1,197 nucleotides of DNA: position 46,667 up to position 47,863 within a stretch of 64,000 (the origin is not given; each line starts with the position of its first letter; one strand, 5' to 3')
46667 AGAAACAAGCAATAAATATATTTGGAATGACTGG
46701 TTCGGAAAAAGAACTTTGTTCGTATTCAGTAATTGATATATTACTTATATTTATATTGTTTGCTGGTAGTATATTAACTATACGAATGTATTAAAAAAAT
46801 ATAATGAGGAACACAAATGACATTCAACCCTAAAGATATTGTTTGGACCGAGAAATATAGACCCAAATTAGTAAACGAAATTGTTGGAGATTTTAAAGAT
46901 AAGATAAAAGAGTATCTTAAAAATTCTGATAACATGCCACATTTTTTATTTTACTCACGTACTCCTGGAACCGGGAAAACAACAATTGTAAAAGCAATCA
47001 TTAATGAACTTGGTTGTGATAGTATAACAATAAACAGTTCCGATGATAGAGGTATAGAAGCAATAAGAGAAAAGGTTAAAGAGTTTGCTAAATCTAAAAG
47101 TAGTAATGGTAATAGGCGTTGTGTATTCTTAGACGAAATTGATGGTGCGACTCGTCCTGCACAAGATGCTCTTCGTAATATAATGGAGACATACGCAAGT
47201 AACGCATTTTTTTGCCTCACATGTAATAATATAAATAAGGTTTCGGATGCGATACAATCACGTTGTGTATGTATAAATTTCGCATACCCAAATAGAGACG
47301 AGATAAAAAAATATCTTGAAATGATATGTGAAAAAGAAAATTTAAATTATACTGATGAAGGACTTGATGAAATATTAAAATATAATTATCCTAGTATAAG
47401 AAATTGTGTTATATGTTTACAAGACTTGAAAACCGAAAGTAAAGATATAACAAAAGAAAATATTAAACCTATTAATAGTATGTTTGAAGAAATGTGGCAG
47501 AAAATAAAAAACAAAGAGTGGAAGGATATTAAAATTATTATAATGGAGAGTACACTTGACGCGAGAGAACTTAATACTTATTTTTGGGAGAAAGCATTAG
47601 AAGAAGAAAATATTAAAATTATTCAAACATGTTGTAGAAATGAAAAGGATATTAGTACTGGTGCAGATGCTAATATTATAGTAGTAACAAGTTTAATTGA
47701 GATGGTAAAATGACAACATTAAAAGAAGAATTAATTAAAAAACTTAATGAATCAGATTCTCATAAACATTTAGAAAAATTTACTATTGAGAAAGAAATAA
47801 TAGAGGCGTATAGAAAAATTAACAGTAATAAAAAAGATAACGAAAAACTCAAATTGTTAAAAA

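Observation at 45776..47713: Clamp loader (RFC small-subunit-like) with an adjacent PCNA-like candidate, an archaeo-eukaryotic replisome module in a mobile element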

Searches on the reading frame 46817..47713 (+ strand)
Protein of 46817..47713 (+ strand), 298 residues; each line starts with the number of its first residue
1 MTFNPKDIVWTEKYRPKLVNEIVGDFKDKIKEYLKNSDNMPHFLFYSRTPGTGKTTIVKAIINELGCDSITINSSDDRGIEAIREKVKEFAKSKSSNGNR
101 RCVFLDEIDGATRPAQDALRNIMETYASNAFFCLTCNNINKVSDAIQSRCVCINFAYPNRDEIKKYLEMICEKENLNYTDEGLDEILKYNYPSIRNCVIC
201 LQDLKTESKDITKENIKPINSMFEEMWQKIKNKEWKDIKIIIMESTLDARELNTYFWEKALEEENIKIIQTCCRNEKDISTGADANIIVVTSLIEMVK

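Call 3: search_protein_families(library=pfam, proteins=[window:46817-47713:+], max_evalue=0.1)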
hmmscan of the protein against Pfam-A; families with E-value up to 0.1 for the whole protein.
window:46817-47713:+ (298 aa): 20 families
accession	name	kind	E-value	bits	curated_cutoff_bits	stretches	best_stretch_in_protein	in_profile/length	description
PF00004.35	AAA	-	3.9e-17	63.4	21.2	1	49-150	6-123/131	ATPase family associated with various cellular activities (AAA)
PF13177.12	DNA_pol3_delta2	-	2.1e-09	38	27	1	68-156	70-158/161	DNA polymerase III, delta subunit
PF13173.12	AAA_14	-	3.6e-07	30.7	27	1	52-148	13-109/129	AAA domain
PF05496.18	RuvB_N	-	9.5e-05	22.6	27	1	29-127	18-112/159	Holliday junction DNA helicase RuvB P-loop domain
PF24883.2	NPHP3_N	-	0.0004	21.1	24.8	1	30-67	12-48/164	Nephrocystin 3, N-terminal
PF22679.2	T1R_D3-like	-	0.0023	18.8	27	1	212-276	75-141/158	Type I restriction enzyme subunit R domain 3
PF25199.1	nSTAND_NTPase5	-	0.0026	18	34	1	22-138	24-134/145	Novel STAND NTPase 5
PF25361.1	AAA_lid_RFC1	-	0.0027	17.6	34.9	1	161-217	2-58/59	RFC1-like, AAA+ ATPase lid domain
PF13401.12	AAA_22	-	0.0033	18.2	27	1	50-109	14-65/130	AAA domain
PF21328.3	Gp44_lid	-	0.018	15.6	27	1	168-203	14-50/63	Sliding-clamp-loader large subunit, AAA+ ATPase lid domain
PF13191.12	AAA_16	-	0.02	15.8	32.6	0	77-124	110-157/167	AAA ATPase domain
PF07728.20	AAA_5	-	0.02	15.3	22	0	50-124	8-91/139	AAA domain (dynein-related subfamily)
PF20720.3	nSTAND3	-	0.031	14.4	27.2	0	42-115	18-81/155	Novel STAND NTPase 3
PF13476.12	AAA_23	-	0.033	15.3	27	1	51-266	29-186/201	AAA domain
PF02367.23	TsaE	-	0.034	14.5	26.6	1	41-74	21-53/128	Threonylcarbamoyl adenosine biosynthesis protein TsaE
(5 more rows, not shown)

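Call 4: search_protein_families(library=phrogs, proteins=[window:46817-47713:+], max_evalue=0.1)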
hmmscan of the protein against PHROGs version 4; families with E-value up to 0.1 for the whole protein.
window:46817-47713:+ (298 aa): 13 families
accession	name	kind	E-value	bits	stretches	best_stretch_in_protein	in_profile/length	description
phrog_168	-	DNA, RNA and nucleotide metabolism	5e-61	208.1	1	1-296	2-307/314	clamp loader of DNA polymerase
phrog_5846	-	DNA, RNA and nucleotide metabolism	2.8e-35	123.3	1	12-242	8-246/380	clamp loader of DNA polymerase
phrog_11838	-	DNA, RNA and nucleotide metabolism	5.4e-30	105.9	1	7-217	4-218/420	clamp loader of DNA polymerase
phrog_9172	-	unknown function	1.1e-05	25.5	1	21-75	88-141/509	-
phrog_3757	-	unknown function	0.0002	21.9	0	38-73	124-158/367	-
phrog_2376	-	other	0.00021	21.7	1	49-235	82-275/363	ATPase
phrog_30773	-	unknown function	0.0013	18.1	1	19-113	175-269/666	-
phrog_296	-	integration and excision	0.0018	18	1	50-125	351-414/626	DNA transposition protein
phrog_1272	-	tail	0.0025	16.6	1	118-245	852-973/1606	tail length tape measure protein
phrog_10401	-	other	0.0039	16.9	0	49-76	468-495/667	ATPase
phrog_5534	-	unknown function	0.013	15.7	1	40-109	27-96/273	-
phrog_22983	-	unknown function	0.016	15.7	1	79-167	19-108/324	-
phrog_7485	-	unknown function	0.07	13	1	44-112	231-290/430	-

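Call 7: search_solved_structures(query=window:46817-47713:+, max_evalue=0.001, show_alignments=2)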
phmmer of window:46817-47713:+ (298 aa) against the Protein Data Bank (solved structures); distinct sequences matched with E-value up to 0.001: 112 (the best 60 are shown).
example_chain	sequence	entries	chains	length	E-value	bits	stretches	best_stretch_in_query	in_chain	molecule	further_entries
1iqp_A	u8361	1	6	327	1.9e-42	148.9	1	9-221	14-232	RFCS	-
2chg_A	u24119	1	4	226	4.5e-39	137.8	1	9-205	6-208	REPLICATION FACTOR C SMALL SUBUNIT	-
2chq_A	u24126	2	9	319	6.3e-39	137.4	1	9-219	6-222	REPLICATION FACTOR C SMALL SUBUNIT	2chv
7sgz_B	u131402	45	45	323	6.1e-36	127.6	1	8-206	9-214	Replication factor C subunit 4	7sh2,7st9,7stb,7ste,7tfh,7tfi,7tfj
8tw8_4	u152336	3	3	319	6.3e-36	127.5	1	8-206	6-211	Replication factor C subunit 4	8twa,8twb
8tw7_4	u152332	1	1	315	8.2e-36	127.1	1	8-206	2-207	Replication factor C subunit 4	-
1sxj_B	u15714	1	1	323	2.2e-35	125.7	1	8-206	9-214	Activator 1 37 kDa subunit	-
6vvo_C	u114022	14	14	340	5e-33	118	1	6-216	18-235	Replication factor C subunit 5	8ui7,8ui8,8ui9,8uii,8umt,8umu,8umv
9uiq_B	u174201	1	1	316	5e-33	118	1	8-216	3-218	Replication factor C subunit 2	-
6vvo_B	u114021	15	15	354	5.2e-33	117.9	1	7-216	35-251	Replication factor C subunit 2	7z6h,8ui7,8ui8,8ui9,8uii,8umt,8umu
7z6h_G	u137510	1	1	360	5.9e-33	117.8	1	6-216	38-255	Replication factor C subunit 5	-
9uiq_C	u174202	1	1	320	1e-32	117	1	8-216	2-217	Replication factor C subunit 5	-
7z6h_D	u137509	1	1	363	4e-32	115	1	6-219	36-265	Replication factor C subunit 4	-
8ui7_D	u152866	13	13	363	4e-32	115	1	6-219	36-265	Replication factor C subunit 4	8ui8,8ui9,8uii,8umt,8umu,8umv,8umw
6vvo_D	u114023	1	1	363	1e-31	113.7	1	6-219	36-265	Replication factor C subunit 4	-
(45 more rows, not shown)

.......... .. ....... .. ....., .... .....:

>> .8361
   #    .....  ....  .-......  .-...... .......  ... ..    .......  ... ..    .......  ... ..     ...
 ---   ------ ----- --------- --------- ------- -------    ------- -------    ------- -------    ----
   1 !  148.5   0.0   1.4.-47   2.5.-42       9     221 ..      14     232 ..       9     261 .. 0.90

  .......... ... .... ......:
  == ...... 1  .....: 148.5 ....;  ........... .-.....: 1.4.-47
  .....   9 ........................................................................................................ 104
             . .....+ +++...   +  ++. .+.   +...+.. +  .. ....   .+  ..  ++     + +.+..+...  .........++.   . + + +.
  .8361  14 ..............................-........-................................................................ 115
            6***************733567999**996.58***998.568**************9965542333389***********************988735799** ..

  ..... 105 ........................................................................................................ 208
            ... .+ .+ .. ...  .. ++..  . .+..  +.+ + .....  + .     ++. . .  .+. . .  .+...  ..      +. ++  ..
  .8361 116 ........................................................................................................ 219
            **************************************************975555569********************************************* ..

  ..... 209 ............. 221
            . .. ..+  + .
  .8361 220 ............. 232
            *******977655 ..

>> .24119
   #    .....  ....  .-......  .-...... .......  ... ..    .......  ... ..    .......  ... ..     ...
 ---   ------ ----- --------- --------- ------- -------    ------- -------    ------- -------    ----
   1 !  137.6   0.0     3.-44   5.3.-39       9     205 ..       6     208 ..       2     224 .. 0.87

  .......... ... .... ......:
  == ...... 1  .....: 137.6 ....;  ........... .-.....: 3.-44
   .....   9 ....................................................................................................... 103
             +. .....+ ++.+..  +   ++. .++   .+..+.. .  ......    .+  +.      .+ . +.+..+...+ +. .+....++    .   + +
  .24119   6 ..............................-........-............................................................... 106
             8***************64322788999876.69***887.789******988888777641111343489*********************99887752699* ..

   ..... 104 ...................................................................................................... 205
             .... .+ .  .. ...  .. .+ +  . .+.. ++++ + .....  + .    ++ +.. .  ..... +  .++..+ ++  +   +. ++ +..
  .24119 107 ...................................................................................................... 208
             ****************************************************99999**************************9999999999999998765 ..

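Call 9: search_dna_similar(query=window:46817-47713:+, collection=phages, mode=protein, max_rows=30)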
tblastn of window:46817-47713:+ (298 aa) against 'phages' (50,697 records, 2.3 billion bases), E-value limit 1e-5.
Records with a match: 2686; places in all: 2696; records where one place covers at least 80% of the query: 1406.
Best place of each record, by identity: <60% 2686.
By first word of the organism name: Escherichia 674; Synechococcus 377; Klebsiella 333; Salmonella 203; Vibrio 177; Shigella 89; Aeromonas 82; Acinetobacter 73; Cyanophage 61; Enterobacter 59; and 67 more.
By host as written in the record: - 484; Escherichia coli 281; Klebsiella pneumoniae 115; Synechococcus 107; Escherichia coli O157:H7 38; Synechococcus sp. 38; Salmonella enterica 30; Escherichia coli B 28; and 600 more.
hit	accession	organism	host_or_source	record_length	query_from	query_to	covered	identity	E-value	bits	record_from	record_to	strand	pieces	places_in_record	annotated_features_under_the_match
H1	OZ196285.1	Vibrio phage F86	Seawater and oysters mix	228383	1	297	100%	29.9%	1e-38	150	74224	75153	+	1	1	clamp loader of DNA polymerase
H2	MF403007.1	Agrobacterium phage Atu_ph04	Agrobacterium tumefaciens C58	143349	9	260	85%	35.2%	7e-36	142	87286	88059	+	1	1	replication factor C small subunit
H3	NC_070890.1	Agrobacterium phage Atu_ph04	Agrobacterium tumefaciens C58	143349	9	260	85%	35.2%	7e-36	142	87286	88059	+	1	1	replication factor C small subunit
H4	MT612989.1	Vibrio phage vB_ValM_R11Z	Vibrio alginolyticus NBRC 15630 = ATCC ...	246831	1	297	100%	29.6%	5e-39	151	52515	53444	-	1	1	clamp loader small subunit/DNA polymerase accessory protein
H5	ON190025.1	Vibrio phage PVA23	Vibrio sp.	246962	1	297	100%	29.6%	5e-39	151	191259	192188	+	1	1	DNA polymerase accessory protein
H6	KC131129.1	Vibrio phage VH7D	Vibrio harveyi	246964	1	297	100%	29.6%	5e-39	151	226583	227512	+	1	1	DNA polymerase accessory protein 44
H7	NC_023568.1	Vibrio phage VH7D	Vibrio harveyi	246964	1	297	100%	29.6%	5e-39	151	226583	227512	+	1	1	clamp loader of DNA polymerase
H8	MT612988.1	Vibrio phage vB_ValM_R10Z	Vibrio alginolyticus NBRC 15630 = ATCC ...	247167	1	297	100%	29.6%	5e-39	151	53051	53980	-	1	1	DNA polymerase accessory protein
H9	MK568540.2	Vibrio phage Va3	Vibrio alginolyticus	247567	1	297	100%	29.6%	5e-39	151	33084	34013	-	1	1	DNA polymerase accessory protein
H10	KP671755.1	Vibrio phage ValKK3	Vibrio alginolyticus ATCC 17749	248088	1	297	100%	29.6%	5e-39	151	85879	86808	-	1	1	DNA polymerase accessory protein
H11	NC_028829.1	Vibrio phage ValKK3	Vibrio alginolyticus ATCC 17749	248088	1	297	100%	29.6%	5e-39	151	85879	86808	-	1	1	clamp loader of DNA polymerase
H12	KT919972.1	Vibrio phage phi-Grn1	Vibrio alginolyticus V1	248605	1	297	100%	29.6%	5e-39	151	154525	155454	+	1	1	replication factor C small subunit / DNA polymerase clamp loader ...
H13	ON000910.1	Vibrio phage XZ1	Vibrio alginolyticus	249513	1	297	100%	29.6%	5e-39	151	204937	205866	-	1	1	hypothetical protein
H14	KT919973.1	Vibrio phage phi-ST2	Vibrio alginolyticus V1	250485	1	297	100%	29.6%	5e-39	151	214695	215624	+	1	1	replication factor C small subunit / DNA polymerase clamp loader ...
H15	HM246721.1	Campylobacter phage vB_CcoM-IBB_35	-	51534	1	267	90%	32.9%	2e-32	132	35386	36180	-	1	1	gp44 sliding clamp loader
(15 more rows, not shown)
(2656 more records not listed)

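Call 15: find_homologous_proteins(query=window:46817-47713:+, max_evalue=1e-10)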
Query window:46817-47713:+ (298 aa): 6745 proteins with E <= 1e-10 among 8000 candidates; the best 120 are listed.
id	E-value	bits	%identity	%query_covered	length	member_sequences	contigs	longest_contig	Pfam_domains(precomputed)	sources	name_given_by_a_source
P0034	4.3e-196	668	100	100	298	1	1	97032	PF13173.13,PF00004.36,PF13177.13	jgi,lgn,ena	-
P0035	1.6e-146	505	74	100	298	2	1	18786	PF00004.36,PF13177.13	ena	-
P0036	1.2e-128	447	66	98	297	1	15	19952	PF13173.13,PF00004.36,PF13177.13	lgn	-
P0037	1.4e-128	446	65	99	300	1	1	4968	PF13173.13,PF00004.36,PF13177.13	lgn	-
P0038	2.7e-128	445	66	99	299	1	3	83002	PF13173.13,PF00004.36,PF13177.13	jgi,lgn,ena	-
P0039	7.1e-128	444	65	99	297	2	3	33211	PF13173.13,PF00004.36,PF13177.13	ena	-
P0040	1.6e-127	443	64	99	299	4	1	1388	PF13173.13,PF00004.36,PF13177.13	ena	-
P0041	1.9e-127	443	63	99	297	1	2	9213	PF00004.36,PF05496.19,PF13177.13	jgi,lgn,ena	-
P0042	2.1e-127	443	64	99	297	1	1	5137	PF00004.36,PF05496.19,PF13177.13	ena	-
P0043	4.2e-127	442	65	99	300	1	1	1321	PF21328.4,PF00004.36,PF13177.13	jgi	-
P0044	4.2e-127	442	64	99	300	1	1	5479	PF00004.36,PF13177.13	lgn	-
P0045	5.1e-127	441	65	99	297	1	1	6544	PF13173.13,PF00004.36,PF13177.13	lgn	-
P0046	1.8e-126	439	66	97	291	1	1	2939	PF00004.36,PF13177.13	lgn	-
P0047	5.5e-126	438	63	100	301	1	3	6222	PF13173.13,PF00004.36,PF13177.13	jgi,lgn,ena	-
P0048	6.6e-126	438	63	99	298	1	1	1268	PF00004.36,PF13177.13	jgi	-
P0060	1.3e-124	433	63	99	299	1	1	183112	PF13173.13,PF00004.36,PF13177.13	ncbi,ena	-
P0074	2.7e-123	429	61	99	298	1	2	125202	PF13173.13,PF00004.36,PF13177.13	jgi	jgi:replication factor C small subunit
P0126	9.4e-119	414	59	99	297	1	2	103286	PF13173.13,PF00004.36,PF13177.13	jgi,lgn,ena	jgi:replication factor C small subunit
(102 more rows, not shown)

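Call 17: find_encoding_contigs(protein=window:46817-47713:+, flank=10000, max_places=3)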
Protein window:46817-47713:+ (298 aa): no gene with exactly this product is on record in the collection.

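Call 18: find_encoding_contigs(protein=P0034, flank=10000, max_places=3)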
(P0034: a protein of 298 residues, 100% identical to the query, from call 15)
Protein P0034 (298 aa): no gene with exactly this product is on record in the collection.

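Call 19: find_encoding_contigs(protein=P0060, flank=10000, max_places=2)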
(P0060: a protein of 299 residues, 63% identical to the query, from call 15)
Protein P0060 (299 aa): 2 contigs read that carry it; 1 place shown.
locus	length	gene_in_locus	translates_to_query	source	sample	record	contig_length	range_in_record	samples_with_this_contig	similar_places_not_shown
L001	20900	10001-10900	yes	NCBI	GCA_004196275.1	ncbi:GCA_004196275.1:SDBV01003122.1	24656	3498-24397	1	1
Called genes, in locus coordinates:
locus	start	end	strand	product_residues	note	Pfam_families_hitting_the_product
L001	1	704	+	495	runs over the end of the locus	-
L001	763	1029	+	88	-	-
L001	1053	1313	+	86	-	-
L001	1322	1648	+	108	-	-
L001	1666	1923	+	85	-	-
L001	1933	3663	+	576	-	-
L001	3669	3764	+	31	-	-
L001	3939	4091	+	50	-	-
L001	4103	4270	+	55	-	-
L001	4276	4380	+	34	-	-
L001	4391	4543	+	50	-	-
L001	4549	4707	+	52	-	-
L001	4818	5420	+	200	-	-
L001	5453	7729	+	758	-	PF12705:PDDEXK_1, PF00270:DEAD, PF04851:ResIII, PF00271:Helicase_C, PF16203:ERCC3_RAD25_C (faint)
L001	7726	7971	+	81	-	-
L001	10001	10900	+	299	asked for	PF00004:AAA, PF13173:AAA_14 (faint), PF13177:DNA_pol3_delta2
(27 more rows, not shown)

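Call 29: find_related_loci(query=window:46817-47713:+, collection=genome_contigs, flank=10000)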
Query window:46817-47713:+ (298 aa) in genome_contigs; peptide patterns used: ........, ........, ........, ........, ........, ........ (x = any residue, [..] = any of these).
253 stretches matched a pattern; 16 encode a relative of the query (tblastn E <= 1e-3); 16 distinct loci.
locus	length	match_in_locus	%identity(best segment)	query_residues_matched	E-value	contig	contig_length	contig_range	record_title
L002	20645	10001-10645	41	9-216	7e-43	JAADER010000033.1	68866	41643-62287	MAG: Thermoproteota archaeon isolate L_MetaBat.236 contig-127_145, whole genome shotgun sequence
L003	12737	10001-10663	40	9-222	2e-42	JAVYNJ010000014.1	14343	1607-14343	MAG: Nanopusillaceae archaeon isolate DRC_201705_bins_67 DRC_201705_bins_67_scaffold_14, whole genome shotgun sequence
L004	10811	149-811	40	9-222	6e-42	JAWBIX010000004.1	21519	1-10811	MAG: Nanopusillaceae archaeon isolate GMQS_201709_bins_18 GMQS_201709_bins_18_scaffold_4, whole genome shotgun sequence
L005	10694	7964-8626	40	9-222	6e-42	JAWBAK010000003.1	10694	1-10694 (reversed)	MAG: Candidatus Aenigmatarchaeota archaeon isolate ZZQ_201901_bins_25 ZZQ_201901_bins_25_scaffold_3, whole genome shotgu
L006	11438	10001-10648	39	7-216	1e-40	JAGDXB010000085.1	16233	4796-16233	MAG: Vulcanisaeta sp. isolate KMA_Bin30 NODE_1023_length_16233_cov_5.063234, whole genome shotgun sequence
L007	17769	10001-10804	34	7-274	1e-40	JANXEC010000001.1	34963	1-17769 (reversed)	MAG: Candidatus Micrarchaeota archaeon isolate SKYB44 NODE_1_length_34963_cov_3.578427, whole genome shotgun sequence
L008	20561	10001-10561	42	6-186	7e-40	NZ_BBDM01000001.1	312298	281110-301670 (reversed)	Vulcanisaeta sp. JCM 14467, whole genome shotgun sequence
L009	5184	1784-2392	39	6-202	3e-39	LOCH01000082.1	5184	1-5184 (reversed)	MAG: Vulcanisaeta sp. MG_3 scf1118686646015, whole genome shotgun sequence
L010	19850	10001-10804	35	7-274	1e-38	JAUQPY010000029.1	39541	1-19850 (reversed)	MAG: Candidatus Micrarchaeota archaeon isolate JZ-3.bins.121.201705 NODE_1458_length_39541_cov_2.48569, whole genome sho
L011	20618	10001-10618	39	6-202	4e-38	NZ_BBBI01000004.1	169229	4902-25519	Vulcanisaeta distributa JCM 11216, whole genome shotgun sequence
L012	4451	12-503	38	60-216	6e-26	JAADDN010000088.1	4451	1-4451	MAG: Thermoproteota archaeon isolate L_MaxBin.140 contig-127_27099, whole genome shotgun sequence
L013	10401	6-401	40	60-185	1e-22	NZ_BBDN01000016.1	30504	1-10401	Vulcanisaeta sp. JCM 16159, whole genome shotgun sequence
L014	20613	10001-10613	39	6-202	2e-31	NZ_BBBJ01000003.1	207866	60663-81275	Vulcanisaeta distributa JCM 11217, whole genome shotgun sequence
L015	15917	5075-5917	24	8-258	6e-16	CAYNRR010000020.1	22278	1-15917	MAG TPA_asm: uncultured Eubacteriales bacterium isolate SRP225648_co1_177 genome assembly, contig: NODE_5409_length_2227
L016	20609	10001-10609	21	8-198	2e-9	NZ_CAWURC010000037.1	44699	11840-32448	MAG: uncultured Flavobacterium sp. isolate HER22_SLC_100_bin_63 HER22_SLC_100_bin_63-read_21, whole genome shotgun seque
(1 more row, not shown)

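Call 30: list_cluster_members(proteins=[P0034, P0001, P0060, P0074, P0126, P0011])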
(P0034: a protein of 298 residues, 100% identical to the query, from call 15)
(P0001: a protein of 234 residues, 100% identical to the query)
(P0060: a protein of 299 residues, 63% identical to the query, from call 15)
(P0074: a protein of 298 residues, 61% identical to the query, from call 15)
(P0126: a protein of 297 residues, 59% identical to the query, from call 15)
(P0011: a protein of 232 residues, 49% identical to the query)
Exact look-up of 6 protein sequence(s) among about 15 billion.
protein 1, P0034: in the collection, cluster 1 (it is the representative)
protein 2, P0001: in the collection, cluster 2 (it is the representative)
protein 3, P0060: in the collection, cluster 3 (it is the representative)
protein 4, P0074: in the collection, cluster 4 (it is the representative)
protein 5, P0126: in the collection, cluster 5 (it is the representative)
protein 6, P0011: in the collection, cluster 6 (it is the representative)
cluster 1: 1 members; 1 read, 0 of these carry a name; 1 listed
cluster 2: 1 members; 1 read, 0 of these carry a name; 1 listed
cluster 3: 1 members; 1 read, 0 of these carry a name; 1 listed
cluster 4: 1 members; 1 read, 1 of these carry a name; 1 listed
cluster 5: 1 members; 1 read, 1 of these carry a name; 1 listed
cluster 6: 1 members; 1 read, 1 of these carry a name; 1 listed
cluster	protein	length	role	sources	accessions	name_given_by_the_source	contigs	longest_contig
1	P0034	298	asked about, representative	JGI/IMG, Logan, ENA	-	-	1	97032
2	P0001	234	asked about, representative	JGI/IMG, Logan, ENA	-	-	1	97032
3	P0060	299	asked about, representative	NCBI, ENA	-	-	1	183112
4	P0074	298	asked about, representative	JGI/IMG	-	replication factor C small subunit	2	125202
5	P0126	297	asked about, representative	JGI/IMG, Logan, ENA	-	replication factor C small subunit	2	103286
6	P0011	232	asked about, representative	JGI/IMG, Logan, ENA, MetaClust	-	\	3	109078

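Call 52: find_related_loci(query=A2, collection=viral_contigs, flank=10000)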
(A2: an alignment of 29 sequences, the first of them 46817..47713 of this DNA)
Query A2 (298 aa) in viral_contigs; peptide patterns used: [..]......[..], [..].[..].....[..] (x = any residue, [..] = any of these).
600 stretches matched a pattern (row limit reached: there are more); 555 encode a relative of the query (tblastn E <= 1e-3); the best 80 are kept; 80 distinct loci.
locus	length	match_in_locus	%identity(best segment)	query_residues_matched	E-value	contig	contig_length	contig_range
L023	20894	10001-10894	55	3-298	6e-106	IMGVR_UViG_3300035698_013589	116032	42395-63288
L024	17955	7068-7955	42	6-297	9e-78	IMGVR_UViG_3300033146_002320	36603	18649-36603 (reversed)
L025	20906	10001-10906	41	6-297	3e-73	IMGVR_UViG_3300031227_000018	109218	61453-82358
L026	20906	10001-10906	41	6-297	3e-73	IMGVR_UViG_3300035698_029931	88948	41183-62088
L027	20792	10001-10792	37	8-285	6e-53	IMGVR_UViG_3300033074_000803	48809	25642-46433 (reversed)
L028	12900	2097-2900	39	6-262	8e-53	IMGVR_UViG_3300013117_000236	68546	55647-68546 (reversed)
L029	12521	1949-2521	45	9-205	2e-50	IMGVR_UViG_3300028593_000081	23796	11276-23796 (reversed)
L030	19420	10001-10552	47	9-198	5e-50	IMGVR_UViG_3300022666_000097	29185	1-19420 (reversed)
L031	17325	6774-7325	47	9-198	5e-50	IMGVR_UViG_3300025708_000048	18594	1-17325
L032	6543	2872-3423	47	9-198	5e-50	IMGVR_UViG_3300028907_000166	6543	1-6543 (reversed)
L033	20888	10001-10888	35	9-298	8e-49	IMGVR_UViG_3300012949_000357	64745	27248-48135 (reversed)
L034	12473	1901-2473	43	9-205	2e-48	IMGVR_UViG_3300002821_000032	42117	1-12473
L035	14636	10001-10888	35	9-298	2e-48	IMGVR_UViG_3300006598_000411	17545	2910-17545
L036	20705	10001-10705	37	9-252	4e-48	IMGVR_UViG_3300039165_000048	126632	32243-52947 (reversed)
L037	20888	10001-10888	35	9-298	4e-48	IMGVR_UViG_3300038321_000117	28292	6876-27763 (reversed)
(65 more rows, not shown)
